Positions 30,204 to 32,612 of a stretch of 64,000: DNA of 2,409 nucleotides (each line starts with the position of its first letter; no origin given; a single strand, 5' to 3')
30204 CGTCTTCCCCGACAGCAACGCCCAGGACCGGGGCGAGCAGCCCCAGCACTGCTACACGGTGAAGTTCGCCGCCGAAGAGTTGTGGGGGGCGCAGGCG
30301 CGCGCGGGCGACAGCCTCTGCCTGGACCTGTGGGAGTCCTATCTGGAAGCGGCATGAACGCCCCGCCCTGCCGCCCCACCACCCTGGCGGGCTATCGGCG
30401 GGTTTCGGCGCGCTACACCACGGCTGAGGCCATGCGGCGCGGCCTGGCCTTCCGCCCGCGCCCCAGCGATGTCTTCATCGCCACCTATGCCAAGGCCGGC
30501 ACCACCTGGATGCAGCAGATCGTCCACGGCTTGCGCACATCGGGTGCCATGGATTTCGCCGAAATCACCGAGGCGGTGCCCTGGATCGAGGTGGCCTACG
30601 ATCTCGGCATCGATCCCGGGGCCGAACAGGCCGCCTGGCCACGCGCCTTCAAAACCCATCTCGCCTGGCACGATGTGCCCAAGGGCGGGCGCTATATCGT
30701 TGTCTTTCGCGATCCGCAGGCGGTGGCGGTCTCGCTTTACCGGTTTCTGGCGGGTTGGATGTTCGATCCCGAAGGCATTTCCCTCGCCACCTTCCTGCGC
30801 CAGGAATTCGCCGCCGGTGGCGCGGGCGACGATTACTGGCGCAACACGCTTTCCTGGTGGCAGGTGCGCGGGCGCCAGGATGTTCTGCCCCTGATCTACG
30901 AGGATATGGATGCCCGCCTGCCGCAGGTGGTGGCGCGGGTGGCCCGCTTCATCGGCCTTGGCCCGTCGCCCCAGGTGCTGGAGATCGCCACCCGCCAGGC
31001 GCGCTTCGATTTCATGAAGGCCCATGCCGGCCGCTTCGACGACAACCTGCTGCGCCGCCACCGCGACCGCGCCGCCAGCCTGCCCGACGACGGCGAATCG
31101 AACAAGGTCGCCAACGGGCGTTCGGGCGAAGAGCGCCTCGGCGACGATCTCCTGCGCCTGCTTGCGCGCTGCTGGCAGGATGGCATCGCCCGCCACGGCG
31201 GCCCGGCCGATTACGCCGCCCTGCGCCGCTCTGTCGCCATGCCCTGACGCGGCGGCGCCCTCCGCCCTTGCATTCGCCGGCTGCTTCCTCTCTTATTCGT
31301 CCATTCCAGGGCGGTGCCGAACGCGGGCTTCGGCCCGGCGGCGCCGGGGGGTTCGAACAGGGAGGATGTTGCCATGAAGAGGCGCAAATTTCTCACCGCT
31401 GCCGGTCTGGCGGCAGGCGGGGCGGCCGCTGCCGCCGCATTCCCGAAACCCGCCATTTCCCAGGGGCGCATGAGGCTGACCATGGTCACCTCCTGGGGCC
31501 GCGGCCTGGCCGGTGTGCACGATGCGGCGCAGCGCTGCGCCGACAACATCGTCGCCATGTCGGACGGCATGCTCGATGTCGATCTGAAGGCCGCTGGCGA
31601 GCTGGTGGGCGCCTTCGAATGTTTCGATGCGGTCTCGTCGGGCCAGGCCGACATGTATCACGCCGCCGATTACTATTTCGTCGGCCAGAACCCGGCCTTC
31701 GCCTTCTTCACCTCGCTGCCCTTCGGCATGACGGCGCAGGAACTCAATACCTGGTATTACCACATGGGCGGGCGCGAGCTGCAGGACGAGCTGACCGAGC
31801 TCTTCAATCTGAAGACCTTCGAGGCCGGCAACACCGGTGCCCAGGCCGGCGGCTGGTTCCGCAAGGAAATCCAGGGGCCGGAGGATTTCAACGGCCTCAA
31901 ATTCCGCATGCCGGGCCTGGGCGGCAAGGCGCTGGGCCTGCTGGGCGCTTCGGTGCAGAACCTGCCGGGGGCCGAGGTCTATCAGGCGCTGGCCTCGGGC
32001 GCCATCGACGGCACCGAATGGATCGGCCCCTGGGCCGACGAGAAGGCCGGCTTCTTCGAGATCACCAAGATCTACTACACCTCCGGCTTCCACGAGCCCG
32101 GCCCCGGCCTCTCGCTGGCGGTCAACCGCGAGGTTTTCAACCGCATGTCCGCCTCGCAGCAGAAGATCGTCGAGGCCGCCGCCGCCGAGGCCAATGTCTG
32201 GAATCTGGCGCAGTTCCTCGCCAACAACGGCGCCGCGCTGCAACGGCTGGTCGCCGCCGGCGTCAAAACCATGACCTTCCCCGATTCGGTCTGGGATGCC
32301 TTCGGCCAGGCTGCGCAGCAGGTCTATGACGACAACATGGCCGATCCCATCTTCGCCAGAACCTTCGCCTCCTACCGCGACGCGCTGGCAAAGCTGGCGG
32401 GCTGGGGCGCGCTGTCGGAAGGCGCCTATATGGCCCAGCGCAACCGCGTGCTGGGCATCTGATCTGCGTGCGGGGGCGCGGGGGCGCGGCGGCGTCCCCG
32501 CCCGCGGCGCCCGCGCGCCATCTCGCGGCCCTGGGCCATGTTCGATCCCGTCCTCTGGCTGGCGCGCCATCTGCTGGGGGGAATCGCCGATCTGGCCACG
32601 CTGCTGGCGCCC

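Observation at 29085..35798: Co-type nitrile hydratase coupled to a sulfotransferase and a TAT-dependent TRAP transporter, with no NHase activator gene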

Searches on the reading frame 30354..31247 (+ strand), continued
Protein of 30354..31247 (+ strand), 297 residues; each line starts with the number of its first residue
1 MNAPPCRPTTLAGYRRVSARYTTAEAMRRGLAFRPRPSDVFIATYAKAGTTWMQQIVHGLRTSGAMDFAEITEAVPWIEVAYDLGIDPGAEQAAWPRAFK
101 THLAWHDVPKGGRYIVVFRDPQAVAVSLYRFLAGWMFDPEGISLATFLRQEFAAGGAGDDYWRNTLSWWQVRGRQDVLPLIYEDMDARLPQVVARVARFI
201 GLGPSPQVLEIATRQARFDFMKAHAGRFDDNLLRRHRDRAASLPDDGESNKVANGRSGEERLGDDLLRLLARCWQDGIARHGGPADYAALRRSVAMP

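Call 69: fold_search(model_id=the predicted structure, library=pdb)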
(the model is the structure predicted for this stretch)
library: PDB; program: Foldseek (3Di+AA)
matches with E <= 10: 623; with E <= 0.001: 101
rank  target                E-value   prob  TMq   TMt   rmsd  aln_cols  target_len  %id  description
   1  2zvp                  1.2e-14  1.00  0.67  0.68   5.2       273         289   24  Crystal structure of mouse cytosolic sulfotransferase mSULT1D1 complex with PAP and p-nitrophenol (released 2008-12-30)
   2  4jvl_A                2.5e-14  1.00  0.69  0.70   4.5       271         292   22  Crystal structure of human estrogen sulfotransferase (SULT1E1) in complex with inactive cofactor PAP and estradiol (E2 (released 2013-09-04)
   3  1ls6                  3.0e-14  1.00  0.68  0.70   5.3       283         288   23  Human SULT1A1 complexed with PAP and p-Nitrophenol (released 2003-08-05)
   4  4jvl_B                3.3e-14  1.00  0.69  0.70   4.5       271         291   22  Crystal structure of human estrogen sulfotransferase (SULT1E1) in complex with inactive cofactor PAP and estradiol (E2 (released 2013-09-04)
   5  1hy3_A                3.9e-14  1.00  0.68  0.70   4.7       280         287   22  CRYSTAL STRUCTURE OF HUMAN ESTROGEN SULFOTRANSFERASE V269E MUTANT IN THE PRESENCE OF PAPS (released 2002-06-19)
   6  8xgz                  3.9e-14  1.00  0.67  0.67   5.1       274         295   24  Crystal structure of a sulfotransferase S4 in complex with PAP (released 2024-12-18)
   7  2zpt                  3.9e-14  1.00  0.67  0.69   5.2       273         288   24  Crystal structure of mouse sulfotransferase SULT1D1 complex with PAP (released 2008-11-18)
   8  8xjp                  4.3e-14  1.00  0.66  0.66   5.5       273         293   23  Crystal structure of a sulfotransferase S4 in complex with PAP and 2-Phe-br (released 2024-12-25)
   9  8xjq                  5.4e-14  1.00  0.66  0.67   5.2       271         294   23  Crystal structure of a sulfotransferase S4 in complex with PAP and PNPS (released 2024-12-25)
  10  2zyt                  6.0e-14  1.00  0.68  0.69   5.2       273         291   23  Crystal structure of mouse cytosolic sulfotransferase mSULT1D1 complex with PAPS (released 2009-04-21)
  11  3qvu_A                6.0e-14  1.00  0.66  0.68   5.1       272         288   24  Crystal structure of Ancestral variant b9 of SULT 1A1 in complex with PAP and p-nitrophenol (released 2011-08-31)
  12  1z29                  7.5e-14  1.00  0.61  0.64   6.7       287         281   24  Crystal Structures of SULT1A2 and SULT1A1*3: Implications in the bioactivation of N-hydroxy-2-acetylamino fluorine (OH-A (released 2006-05-30)
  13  4jvn_A                8.9e-14  1.00  0.67  0.68   4.7       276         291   22  Crystal structure of human estrogen sulfotransferase (SULT1E1) in complex with inactive cofactor PAP and metabolite of (released 2013-09-04)
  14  4jvm_B                8.9e-14  1.00  0.65  0.66   5.9       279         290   22  Crystal structure of human estrogen sulfotransferase (SULT1E1) in complex with inactive cofactor PAP and brominated fl (released 2013-09-04)
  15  1z28                  8.9e-14  1.00  0.62  0.64   6.6       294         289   23  Crystal Structures of SULT1A2 and SULT1A1*3: Implications in the bioactivation of N-hydroxy-2-acetylamino fluorine (OH-A (released 2006-05-30)
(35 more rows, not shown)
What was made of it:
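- On Cytosolic PAPS-dependent sulfotransferase (PF00685): Foldseek gives E about 1e-14 and TM 0.66-0.72 to SULT1/2/3 structures (call 69).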

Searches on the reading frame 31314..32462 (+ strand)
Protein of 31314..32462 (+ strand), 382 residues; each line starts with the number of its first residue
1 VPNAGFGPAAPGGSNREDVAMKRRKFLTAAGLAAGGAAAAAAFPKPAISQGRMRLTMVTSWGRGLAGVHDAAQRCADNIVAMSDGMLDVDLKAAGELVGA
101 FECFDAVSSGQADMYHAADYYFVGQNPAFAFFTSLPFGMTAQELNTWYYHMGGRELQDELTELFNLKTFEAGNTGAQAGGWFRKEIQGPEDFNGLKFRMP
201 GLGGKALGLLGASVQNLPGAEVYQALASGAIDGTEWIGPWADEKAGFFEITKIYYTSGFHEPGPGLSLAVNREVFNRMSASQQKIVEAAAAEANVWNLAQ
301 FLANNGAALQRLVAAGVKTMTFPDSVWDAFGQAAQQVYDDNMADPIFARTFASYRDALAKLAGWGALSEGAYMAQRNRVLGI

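Call 3: search_protein_families(library=pfam, proteins=[window:31314-32462:+])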
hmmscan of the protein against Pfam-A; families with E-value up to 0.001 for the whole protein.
window:31314-32462:+ (382 aa): 1 family
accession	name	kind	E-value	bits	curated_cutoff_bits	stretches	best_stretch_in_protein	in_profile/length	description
PF03480.18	DctP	-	2.5e-51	175.1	23.4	1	68-341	11-282/286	Bacterial extracellular solute-binding protein, family 7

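Call 4: search_protein_families(library=ncbifam, proteins=[window:31314-32462:+])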
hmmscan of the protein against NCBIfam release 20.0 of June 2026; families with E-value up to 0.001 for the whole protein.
window:31314-32462:+ (382 aa): 2 families
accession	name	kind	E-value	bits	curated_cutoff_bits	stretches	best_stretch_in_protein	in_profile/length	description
TIGR00787.1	dctP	subfamily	6.2e-19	68.4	175.05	1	68-308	11-249/257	DctP family TRAP transporter solute-binding subunit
NF037995.1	TRAP_S1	subfamily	1.3e-12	47.6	50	1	69-321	13-262/271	TRAP transporter substrate-binding protein DctP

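Call 17: search_solved_structures(query=window:31314-32462:+, max_evalue=0.00001)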
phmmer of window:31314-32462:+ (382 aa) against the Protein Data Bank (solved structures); distinct sequences matched with E-value up to 0.00001: 60.
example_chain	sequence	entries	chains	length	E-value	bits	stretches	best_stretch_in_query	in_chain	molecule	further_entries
7ug8_A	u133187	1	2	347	1.4e-69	238.6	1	52-344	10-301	Ketoacid-binding protein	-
4yzz_A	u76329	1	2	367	2e-68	234.8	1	21-371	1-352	TRAP TRANSPORTER SOLUTE BINDING PROTEIN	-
4yic_A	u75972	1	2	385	2.4e-68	234.5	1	21-371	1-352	TRAP TRANSPORTER SOLUTE BINDING PROTEIN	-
2hzk_A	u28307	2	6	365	4.2e-66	227.2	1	21-372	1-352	TRAP-T family sorbitol/mannitol transporter, periplasmic binding protein, SmoM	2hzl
4pet_A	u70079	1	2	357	6.5e-65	223.2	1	53-373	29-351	Extracellular solute-binding protein, family 7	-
5cm6_A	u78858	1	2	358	1.5e-63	218.8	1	52-374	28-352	TRAP dicarboxylate transporter-DctP subunit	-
2zzv_A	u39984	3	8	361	9.3e-32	114.1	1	22-317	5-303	ABC transporter, solute-binding protein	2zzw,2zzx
7e9y_A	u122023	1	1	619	4.9e-23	85.4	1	43-244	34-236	Lactate-binding periplasmic protein TTHA0766,Lactate-binding periplasmic protein TTHA0766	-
8zmz_A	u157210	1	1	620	1.8e-20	77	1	43-233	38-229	Lactate-binding periplasmic protein TTHA0766,Red fluorescent protein drFP583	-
4pe3_A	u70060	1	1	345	2.4e-17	66.7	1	75-289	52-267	TRAP dicarboxylate transporter-DctP subunit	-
4p8b_A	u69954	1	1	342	7.5e-14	55.2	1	21-340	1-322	TRAP-type transporter, periplasmic component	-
4x8r_A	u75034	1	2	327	1.6e-12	50.8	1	76-325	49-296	TRAP dicarboxylate transporter, DctP subunit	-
4uab_A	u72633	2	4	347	6e-12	48.9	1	57-343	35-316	Twin-arginine translocation pathway signal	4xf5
4xfe_A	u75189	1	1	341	1.3e-10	44.6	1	152-339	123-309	TRAP dicarboxylate transporter subunit DctP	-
9fve_A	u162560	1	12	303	3.8e-10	43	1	69-350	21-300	Sialic acid-binding periplasmic protein SiaP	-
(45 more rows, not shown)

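Call 74: search_solved_structures(query=window:31374-32462:+, max_evalue=1e-60, show_alignments=4)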
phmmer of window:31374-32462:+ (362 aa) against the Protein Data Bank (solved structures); distinct sequences matched with E-value up to 1e-60: 6.
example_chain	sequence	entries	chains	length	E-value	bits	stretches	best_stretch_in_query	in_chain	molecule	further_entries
7ug8_A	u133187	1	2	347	1.2e-69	238.7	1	32-324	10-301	Ketoacid-binding protein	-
4yzz_A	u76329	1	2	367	1.8e-68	234.9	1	1-351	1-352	TRAP TRANSPORTER SOLUTE BINDING PROTEIN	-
4yic_A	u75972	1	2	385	2.1e-68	234.7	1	1-351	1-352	TRAP TRANSPORTER SOLUTE BINDING PROTEIN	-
2hzk_A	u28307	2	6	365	3.7e-66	227.3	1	1-352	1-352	TRAP-T family sorbitol/mannitol transporter, periplasmic binding protein, SmoM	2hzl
4pet_A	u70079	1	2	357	5.7e-65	223.4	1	33-353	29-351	Extracellular solute-binding protein, family 7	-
5cm6_A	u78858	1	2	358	1.3e-63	218.9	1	32-354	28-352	TRAP dicarboxylate transporter-DctP subunit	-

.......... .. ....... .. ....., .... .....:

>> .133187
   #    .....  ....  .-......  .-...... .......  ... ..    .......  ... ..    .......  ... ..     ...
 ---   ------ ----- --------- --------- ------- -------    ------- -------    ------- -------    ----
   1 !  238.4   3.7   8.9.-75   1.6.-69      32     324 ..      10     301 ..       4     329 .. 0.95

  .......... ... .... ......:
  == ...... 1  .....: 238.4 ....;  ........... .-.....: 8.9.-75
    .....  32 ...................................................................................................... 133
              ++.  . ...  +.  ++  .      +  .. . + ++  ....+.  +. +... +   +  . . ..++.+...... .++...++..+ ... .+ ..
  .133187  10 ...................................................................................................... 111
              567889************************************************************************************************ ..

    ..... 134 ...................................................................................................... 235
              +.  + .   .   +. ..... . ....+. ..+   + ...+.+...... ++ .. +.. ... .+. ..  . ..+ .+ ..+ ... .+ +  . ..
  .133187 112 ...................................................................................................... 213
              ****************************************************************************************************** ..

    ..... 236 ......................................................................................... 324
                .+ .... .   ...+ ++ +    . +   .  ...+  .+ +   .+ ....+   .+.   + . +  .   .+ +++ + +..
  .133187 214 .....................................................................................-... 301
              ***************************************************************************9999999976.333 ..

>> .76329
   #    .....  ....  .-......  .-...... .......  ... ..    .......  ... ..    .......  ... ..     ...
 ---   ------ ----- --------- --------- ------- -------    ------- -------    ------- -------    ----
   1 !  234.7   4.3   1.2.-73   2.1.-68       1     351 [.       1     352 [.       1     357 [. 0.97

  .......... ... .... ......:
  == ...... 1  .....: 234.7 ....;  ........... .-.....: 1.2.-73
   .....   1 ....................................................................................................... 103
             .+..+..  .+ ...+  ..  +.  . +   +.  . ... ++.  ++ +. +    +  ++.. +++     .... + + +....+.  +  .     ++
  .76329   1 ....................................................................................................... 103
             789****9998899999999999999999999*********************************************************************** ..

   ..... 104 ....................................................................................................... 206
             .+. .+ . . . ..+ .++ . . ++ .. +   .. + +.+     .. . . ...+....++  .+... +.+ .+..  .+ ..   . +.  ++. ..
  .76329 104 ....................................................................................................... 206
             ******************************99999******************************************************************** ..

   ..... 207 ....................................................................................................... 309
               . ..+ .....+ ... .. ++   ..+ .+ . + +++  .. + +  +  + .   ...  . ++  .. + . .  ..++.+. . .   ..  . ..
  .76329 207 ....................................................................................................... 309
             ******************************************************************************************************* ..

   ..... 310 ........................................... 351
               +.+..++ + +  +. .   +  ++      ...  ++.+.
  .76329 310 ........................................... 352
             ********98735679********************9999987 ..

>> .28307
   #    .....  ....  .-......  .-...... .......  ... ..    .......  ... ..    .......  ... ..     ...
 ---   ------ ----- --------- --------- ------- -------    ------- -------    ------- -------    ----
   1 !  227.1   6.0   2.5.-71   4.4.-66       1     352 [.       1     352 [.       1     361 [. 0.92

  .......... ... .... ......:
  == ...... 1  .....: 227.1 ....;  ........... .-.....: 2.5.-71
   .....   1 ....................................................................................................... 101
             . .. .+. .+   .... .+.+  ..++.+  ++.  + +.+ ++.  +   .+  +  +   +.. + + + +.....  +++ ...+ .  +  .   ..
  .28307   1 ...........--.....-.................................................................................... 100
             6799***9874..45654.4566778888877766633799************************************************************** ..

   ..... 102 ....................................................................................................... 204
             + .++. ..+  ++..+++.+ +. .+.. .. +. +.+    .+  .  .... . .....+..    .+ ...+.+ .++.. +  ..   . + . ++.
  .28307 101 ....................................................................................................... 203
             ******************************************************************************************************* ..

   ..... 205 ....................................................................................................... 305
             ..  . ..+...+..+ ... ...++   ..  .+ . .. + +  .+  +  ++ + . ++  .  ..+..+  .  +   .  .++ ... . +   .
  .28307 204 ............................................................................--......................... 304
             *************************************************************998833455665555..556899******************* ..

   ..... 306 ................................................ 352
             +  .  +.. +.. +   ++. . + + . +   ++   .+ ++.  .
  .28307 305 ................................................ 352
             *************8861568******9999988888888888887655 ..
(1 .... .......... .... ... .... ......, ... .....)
